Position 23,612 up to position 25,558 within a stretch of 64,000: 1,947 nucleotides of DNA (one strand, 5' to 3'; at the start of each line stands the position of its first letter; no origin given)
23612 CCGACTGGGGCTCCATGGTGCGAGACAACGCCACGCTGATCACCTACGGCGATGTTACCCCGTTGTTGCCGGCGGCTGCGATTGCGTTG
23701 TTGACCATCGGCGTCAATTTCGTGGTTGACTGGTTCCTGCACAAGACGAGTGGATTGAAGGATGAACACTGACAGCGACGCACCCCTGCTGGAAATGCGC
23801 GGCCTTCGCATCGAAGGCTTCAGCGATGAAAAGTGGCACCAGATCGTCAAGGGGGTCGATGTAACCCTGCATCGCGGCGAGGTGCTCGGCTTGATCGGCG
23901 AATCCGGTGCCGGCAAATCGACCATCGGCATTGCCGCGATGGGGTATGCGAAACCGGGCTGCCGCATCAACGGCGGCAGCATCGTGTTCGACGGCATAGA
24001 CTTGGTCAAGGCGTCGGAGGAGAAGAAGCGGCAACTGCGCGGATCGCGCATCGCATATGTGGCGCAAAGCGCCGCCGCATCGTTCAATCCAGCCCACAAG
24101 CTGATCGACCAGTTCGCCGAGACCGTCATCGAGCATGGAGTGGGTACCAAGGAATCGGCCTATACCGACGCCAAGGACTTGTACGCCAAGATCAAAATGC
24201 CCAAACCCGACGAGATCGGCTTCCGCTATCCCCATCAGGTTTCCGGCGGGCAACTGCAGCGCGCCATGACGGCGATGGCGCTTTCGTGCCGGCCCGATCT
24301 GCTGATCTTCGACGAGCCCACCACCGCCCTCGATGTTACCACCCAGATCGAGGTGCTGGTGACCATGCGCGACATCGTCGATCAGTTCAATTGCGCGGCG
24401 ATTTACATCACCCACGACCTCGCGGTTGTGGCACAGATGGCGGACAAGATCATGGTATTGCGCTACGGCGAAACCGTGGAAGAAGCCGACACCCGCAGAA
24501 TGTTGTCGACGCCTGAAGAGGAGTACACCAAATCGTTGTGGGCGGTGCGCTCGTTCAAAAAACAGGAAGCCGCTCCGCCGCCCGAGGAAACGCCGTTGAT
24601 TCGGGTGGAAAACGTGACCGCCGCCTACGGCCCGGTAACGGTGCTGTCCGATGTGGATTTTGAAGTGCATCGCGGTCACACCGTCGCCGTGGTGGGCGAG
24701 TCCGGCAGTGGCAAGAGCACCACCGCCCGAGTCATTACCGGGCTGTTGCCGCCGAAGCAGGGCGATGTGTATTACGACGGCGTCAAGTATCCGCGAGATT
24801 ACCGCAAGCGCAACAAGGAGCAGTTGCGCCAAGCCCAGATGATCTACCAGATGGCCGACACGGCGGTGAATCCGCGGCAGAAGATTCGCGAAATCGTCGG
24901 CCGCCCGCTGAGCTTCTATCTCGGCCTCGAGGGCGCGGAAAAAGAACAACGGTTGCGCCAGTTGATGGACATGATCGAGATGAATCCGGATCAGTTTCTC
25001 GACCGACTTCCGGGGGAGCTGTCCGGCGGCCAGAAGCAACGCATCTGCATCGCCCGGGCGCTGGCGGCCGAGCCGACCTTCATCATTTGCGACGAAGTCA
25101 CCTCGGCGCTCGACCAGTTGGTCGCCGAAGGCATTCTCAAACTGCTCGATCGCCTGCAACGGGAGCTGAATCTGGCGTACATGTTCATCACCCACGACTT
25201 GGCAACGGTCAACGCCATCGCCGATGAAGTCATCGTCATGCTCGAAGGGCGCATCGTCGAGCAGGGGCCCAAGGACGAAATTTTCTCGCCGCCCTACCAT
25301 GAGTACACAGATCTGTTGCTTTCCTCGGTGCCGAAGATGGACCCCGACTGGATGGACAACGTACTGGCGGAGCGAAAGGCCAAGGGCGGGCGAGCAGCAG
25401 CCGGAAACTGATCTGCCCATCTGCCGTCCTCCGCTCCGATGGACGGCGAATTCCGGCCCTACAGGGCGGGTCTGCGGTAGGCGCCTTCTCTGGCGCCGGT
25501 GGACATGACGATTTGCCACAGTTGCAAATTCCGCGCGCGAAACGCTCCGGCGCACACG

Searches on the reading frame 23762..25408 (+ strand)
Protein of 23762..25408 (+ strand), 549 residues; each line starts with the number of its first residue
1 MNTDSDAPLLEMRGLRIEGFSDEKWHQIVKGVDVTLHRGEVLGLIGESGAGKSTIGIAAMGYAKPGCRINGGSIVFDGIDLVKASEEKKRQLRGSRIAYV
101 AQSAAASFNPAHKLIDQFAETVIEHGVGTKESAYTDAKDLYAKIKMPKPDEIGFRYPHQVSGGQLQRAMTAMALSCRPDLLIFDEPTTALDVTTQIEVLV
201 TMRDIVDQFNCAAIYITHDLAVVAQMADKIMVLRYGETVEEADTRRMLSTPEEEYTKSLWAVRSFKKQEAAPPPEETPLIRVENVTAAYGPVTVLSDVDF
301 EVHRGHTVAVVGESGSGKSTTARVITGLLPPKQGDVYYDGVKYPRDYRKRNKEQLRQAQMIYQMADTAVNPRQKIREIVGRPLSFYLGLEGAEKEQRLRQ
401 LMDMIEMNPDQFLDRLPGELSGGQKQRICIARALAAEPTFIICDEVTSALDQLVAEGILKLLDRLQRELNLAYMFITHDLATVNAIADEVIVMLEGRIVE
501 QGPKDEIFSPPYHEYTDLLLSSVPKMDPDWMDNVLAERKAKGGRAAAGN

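Call 31: search_protein_families(library=pfam, proteins=[window:23762-25408:+], max_evalue=0.00001)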
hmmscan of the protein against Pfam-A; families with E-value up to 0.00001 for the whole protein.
window:23762-25408:+ (549 aa): 6 families
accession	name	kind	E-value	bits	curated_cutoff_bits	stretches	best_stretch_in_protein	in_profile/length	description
PF00005.33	ABC_tran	-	2.4e-55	187.3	25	2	295-448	1-137/137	ABC transporter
PF08352.17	oligo_HPY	-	5.4e-11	43.2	27.1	1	499-531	1-33/65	Oligopeptide/dipeptide transporter, C-terminal region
PF02463.25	SMC_N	-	8.6e-09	35.6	40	0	300-489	20-207/220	RecF/RecN/SMC N terminal domain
PF13555.12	AAA_29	-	1.7e-08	34.5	27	0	298-332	15-49/61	P-loop containing region of AAA domain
PF13401.12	AAA_22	-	1.1e-06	29.4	27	0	308-406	8-65/130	AAA domain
PF13304.12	AAA_21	-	2.1e-06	28.5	27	0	153-223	231-303/304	AAA domain, putative AbiEii toxin, Type IV TA system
